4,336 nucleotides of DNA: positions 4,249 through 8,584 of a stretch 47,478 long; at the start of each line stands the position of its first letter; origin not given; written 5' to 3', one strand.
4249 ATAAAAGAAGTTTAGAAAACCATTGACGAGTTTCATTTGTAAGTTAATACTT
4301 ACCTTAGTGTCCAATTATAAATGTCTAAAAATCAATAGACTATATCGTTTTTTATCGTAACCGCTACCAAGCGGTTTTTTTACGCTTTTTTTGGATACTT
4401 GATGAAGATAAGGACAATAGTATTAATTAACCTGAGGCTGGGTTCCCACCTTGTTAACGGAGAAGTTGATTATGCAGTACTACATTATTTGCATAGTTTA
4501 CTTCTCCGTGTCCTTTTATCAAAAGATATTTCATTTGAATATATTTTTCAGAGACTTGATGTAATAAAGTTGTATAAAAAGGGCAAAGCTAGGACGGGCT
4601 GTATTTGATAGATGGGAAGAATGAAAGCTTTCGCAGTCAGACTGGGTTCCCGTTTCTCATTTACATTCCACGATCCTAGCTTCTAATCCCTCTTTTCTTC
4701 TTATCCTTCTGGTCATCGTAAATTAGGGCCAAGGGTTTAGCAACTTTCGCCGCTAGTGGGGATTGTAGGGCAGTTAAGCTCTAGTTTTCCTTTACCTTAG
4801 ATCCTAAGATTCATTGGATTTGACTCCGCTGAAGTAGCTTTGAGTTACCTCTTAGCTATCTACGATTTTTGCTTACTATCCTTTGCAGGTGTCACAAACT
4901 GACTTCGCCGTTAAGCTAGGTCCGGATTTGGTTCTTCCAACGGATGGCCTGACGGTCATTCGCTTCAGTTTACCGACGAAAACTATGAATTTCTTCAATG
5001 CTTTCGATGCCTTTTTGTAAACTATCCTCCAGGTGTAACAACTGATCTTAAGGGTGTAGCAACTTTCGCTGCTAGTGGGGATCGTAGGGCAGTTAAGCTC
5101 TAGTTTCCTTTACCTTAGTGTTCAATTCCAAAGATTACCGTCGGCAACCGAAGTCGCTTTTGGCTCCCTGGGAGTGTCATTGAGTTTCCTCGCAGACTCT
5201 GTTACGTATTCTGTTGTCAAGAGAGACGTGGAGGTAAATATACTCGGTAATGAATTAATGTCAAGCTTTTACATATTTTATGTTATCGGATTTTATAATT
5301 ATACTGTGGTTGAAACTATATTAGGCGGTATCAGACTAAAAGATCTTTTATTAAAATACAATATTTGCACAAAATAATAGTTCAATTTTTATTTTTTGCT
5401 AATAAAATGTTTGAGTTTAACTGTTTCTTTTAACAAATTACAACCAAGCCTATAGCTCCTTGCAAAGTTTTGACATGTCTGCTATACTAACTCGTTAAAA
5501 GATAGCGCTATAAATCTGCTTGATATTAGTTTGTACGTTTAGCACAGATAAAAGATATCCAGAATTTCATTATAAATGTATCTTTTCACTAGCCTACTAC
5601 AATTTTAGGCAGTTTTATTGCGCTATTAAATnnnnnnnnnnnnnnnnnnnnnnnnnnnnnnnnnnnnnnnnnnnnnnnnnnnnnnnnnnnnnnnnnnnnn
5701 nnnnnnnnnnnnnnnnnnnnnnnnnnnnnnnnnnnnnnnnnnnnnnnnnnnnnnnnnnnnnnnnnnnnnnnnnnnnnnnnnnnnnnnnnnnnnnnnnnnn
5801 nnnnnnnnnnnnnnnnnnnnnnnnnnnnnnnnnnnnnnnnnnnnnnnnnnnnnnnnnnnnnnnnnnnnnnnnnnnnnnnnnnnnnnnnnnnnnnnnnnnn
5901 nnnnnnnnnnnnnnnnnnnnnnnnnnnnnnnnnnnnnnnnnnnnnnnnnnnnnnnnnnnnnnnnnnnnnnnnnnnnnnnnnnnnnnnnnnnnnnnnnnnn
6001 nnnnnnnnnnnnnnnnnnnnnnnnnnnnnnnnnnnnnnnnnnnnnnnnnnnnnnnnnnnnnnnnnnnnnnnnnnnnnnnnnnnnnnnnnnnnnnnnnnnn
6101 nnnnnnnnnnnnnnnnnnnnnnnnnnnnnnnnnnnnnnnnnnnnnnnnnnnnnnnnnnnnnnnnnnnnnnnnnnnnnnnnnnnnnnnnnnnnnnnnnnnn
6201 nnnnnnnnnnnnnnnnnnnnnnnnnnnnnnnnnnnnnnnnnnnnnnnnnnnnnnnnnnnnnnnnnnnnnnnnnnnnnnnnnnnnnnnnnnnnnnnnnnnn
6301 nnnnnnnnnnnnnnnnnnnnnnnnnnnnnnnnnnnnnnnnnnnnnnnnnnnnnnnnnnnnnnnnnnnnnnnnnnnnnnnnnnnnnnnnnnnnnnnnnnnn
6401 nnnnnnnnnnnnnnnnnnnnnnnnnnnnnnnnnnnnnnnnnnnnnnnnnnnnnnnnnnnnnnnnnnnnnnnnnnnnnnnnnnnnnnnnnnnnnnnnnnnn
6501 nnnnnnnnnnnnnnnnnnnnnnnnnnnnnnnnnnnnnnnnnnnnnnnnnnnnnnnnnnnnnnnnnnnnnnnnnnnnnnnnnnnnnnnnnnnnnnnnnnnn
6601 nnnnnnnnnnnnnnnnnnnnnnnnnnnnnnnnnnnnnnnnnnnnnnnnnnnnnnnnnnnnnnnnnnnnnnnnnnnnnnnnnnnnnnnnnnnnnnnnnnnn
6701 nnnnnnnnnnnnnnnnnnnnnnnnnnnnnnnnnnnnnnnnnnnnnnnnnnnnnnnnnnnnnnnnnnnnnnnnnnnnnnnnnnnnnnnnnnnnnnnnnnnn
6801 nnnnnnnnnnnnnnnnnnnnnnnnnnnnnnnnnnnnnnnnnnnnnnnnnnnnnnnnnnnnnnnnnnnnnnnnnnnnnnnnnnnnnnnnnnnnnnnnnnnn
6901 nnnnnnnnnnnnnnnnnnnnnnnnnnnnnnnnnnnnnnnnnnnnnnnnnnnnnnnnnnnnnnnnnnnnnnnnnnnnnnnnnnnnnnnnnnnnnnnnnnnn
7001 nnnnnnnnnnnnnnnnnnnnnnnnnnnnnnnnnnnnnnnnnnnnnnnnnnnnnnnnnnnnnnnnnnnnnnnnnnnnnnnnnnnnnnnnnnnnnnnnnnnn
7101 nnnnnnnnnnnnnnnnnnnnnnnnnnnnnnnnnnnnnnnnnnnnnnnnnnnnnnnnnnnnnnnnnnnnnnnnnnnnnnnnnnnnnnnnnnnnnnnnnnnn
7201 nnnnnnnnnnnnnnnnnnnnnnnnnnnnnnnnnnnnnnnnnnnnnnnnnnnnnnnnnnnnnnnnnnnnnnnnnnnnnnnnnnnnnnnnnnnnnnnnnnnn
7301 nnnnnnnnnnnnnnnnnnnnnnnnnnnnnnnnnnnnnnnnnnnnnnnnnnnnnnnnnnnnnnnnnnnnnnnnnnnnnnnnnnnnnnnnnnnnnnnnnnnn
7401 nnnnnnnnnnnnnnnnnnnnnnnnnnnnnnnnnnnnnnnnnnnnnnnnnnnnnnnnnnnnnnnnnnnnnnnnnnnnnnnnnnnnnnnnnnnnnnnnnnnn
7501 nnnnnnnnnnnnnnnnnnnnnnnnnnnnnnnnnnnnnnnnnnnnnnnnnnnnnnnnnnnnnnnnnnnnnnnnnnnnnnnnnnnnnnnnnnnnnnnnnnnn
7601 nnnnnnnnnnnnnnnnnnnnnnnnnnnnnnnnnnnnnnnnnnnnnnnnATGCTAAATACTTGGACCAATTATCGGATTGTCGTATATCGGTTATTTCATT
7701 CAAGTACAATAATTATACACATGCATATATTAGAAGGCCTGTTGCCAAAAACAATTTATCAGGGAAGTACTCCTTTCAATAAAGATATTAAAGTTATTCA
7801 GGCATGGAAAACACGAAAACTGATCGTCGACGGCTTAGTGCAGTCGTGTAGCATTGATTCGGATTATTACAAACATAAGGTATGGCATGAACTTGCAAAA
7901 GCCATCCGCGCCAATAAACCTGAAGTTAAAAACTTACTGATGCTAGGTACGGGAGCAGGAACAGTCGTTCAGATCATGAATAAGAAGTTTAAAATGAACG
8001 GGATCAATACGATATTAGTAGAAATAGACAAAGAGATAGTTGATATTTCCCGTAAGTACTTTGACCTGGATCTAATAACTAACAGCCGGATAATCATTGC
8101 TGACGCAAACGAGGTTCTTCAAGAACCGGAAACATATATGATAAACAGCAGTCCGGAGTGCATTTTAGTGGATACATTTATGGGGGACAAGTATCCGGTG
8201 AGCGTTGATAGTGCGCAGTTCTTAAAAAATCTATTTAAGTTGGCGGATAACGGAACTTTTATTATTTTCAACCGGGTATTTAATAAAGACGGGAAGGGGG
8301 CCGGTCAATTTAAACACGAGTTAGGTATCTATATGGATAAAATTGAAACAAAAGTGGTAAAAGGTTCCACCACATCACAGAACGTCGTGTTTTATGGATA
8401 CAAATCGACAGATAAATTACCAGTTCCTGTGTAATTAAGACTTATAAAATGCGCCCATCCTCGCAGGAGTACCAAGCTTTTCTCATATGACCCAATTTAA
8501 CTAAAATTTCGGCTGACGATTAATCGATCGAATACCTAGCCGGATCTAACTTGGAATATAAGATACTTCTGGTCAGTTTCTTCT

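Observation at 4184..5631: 1.45-kb ORF-free island containing a family of conserved non-coding repeats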

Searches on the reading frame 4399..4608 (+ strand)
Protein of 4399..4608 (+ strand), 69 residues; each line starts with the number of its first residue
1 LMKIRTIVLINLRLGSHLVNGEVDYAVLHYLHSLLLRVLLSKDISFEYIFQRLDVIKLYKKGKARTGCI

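Call 11: search_protein_families(library=pfam, proteins=[window:4399-4608:+], max_evalue=0.01)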
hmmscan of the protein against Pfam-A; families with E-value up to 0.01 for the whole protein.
window:4399-4608:+ (69 aa): 0 families

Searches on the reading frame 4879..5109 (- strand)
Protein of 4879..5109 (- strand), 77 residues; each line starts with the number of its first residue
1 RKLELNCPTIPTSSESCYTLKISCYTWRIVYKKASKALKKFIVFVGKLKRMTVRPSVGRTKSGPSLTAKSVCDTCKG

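Call 57: search_protein_representatives(protein=window:4879-5109:-)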
Query: 77 residues. Proteins with E-value up to 0.001 (for the whole library): 4; up to 1e-10: 0; up to 1e-30: 0. The best 4 are listed.
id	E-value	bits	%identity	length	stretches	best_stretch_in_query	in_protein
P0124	2.1e-07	47.0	24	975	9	24-57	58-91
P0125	6.9e-07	45.4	33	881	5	6-70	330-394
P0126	2.0e-06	43.9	36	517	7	24-55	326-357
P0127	8.8e-04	35.5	58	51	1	2-39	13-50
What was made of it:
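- Its translation resembles a 51-aa ORF called in another metagenome (58% over 38 aa, call 57).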

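Call 60: find_encoding_contigs(protein=P0127, flank=10000, max_places=10)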
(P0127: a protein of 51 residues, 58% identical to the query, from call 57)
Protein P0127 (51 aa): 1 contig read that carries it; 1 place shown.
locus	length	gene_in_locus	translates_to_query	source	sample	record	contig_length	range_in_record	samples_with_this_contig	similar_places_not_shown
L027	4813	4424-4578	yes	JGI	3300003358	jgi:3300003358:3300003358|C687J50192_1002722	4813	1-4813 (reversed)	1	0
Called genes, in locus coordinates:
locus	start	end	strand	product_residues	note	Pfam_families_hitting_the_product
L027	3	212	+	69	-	?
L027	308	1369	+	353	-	PF02129:Peptidase_S15, PF01738:DLH (faint), PF12740:PETase (weak), PF00561:Abhydrolase_1, PF12146:Hydrolase_4, PF12697:Abhydrolase_6, PF00326:Peptidase_S9, PF08840:BAAT_C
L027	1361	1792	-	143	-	PF00692:dUTPase, PF22769:DCD (weak)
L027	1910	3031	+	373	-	PF13529:Peptidase_C39_2, PF03412:Peptidase_C39, PF07719:TPR_2 (faint)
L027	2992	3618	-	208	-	PF00583:Acetyltransf_1, PF13673:Acetyltransf_10, PF13508:Acetyltransf_7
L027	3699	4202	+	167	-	PF13302:Acetyltransf_3 (weak), PF13527:Acetyltransf_9 (weak), PF00583:Acetyltransf_1, PF13673:Acetyltransf_10, PF13508:Acetyltransf_7, PF08445:FR47 (weak)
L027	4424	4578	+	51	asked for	-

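Call 61: list_cluster_members(proteins=[P0127])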
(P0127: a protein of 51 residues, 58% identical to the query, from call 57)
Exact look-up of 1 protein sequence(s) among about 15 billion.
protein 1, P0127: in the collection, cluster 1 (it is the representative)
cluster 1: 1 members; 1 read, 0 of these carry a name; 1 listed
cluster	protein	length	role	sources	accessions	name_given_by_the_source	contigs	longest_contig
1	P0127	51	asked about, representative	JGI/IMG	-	-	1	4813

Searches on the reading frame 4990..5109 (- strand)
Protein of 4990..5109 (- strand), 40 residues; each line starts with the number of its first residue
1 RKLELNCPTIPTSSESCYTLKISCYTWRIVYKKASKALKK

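Call 67: find_related_loci(query=A6, collection=viral_contigs, flank=3000)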
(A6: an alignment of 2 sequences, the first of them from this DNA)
Query A6 (40 aa) in viral_contigs; peptide patterns used: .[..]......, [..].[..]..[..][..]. (x = any residue, [..] = any of these).
31 stretches matched a pattern, but none encodes a relative of the query by tblastn (E <= 1e-3).

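Call 68: find_related_loci(query=A6, collection=metagenome_contigs, flank=3000)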
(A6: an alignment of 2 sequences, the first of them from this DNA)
Query A6 (40 aa) in metagenome_contigs; peptide patterns used: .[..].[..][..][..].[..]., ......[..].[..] (x = any residue, [..] = any of these).
99 stretches matched a pattern; 7 encode a relative of the query (tblastn E <= 1e-3); 7 distinct loci.
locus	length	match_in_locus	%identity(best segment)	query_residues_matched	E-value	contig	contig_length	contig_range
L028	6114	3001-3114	58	2-39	1e-10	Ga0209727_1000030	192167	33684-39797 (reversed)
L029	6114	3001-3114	61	2-39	1e-10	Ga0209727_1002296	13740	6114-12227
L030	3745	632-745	58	2-39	1e-10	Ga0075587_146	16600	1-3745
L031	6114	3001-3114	58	2-39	1e-10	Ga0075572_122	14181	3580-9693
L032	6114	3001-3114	47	2-39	1e-6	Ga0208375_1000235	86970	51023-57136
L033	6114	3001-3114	47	2-39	1e-6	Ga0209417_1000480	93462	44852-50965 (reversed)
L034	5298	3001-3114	47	2-39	1e-6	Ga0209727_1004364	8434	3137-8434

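Call 108: search_protein_families(library=pfam, proteins=[L028:3957-4682:-, L028:4980-5360:-, L029:3933-4250:+, L029:1106-2239:+, L032:4004-4456:+, L032:4552-4947:+, L032:2008-2772:+, L032:1443-1994:+], max_evalue=0.001)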
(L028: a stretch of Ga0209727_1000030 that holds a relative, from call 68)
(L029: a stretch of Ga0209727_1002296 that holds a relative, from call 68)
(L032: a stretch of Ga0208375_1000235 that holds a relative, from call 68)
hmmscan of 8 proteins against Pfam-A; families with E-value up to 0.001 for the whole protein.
L028:3957-4682:- (241 aa): 0 families

L028:4980-5360:- (126 aa): 1 family
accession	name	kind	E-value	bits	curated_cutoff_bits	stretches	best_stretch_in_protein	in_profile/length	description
PF00072.30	Response_reg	-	4.4e-24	85.2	30.2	1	4-115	1-109/111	Response regulator receiver domain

L029:3933-4250:+ (105 aa): 0 families

L029:1106-2239:+ (377 aa): 5 families
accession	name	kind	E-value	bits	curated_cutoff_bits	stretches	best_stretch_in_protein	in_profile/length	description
PF13529.12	Peptidase_C39_2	-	1.8e-14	55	24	1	80-193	8-140/143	Peptidase_C39 like family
PF03412.21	Peptidase_C39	-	4.9e-08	33.3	22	1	83-213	11-122/133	Peptidase C39 family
PF07719.23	TPR_2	-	1.5e-07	31.4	27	1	334-366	2-34/34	Tetratricopeptide repeat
PF13181.12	TPR_8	-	8.8e-05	22.8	25.7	1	334-365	2-33/34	Tetratricopeptide repeat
PF12385.14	Peptidase_C70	-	0.00022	21.6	19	1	72-210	7-138/141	Papain-like cysteine protease AvrRpt2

L032:4004-4456:+ (150 aa): 0 families

L032:4552-4947:+ (131 aa): 0 families

L032:2008-2772:+ (254 aa): 1 family
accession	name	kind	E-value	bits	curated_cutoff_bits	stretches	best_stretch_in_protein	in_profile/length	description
PF00696.33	AA_kinase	-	3.3e-28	99.5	24.9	1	21-230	1-234/234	Amino acid kinase family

L032:1443-1994:+ (183 aa): 7 families
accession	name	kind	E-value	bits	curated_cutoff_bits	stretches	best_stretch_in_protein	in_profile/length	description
PF00583.31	Acetyltransf_1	-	8.7e-17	61.9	20.7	1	50-158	11-116/116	Acetyltransferase (GNAT) family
PF13673.13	Acetyltransf_10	-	6.6e-16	58.9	23.6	1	62-178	18-125/128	Acetyltransferase (GNAT) domain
PF13508.13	Acetyltransf_7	-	5e-13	49.7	27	1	74-159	3-83/84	Acetyltransferase (GNAT) domain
PF13527.13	Acetyltransf_9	-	2e-07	31.5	25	1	44-160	14-126/127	Acetyltransferase (GNAT) domain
PF08445.16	FR47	-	5.9e-07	29.8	22.1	1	101-161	22-80/86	FR47-like protein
PF13302.13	Acetyltransf_3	-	8.3e-06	27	25.4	1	64-159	38-138/138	Acetyltransferase (GNAT) domain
PF13420.13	Acetyltransf_4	-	3.7e-05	24.2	24.3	1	65-168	39-144/155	Acetyltransferase (GNAT) domain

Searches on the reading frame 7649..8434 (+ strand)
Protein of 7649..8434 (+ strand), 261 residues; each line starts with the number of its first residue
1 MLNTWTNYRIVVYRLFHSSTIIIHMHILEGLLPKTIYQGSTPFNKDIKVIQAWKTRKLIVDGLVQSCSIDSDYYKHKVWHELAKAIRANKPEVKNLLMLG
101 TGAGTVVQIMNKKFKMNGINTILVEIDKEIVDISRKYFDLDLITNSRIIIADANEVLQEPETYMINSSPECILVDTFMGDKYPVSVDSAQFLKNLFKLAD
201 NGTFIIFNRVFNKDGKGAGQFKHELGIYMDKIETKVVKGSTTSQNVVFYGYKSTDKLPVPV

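Call 11: search_protein_families(library=pfam, proteins=[window:7649-8434:+], max_evalue=0.01)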
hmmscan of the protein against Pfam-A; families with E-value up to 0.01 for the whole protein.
window:7649-8434:+ (261 aa): 1 family
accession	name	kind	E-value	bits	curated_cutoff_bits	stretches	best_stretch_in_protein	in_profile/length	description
PF01564.23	Spermine_synth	-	0.00025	21.1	22.9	1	88-162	14-90/186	Spermine/spermidine synthase domain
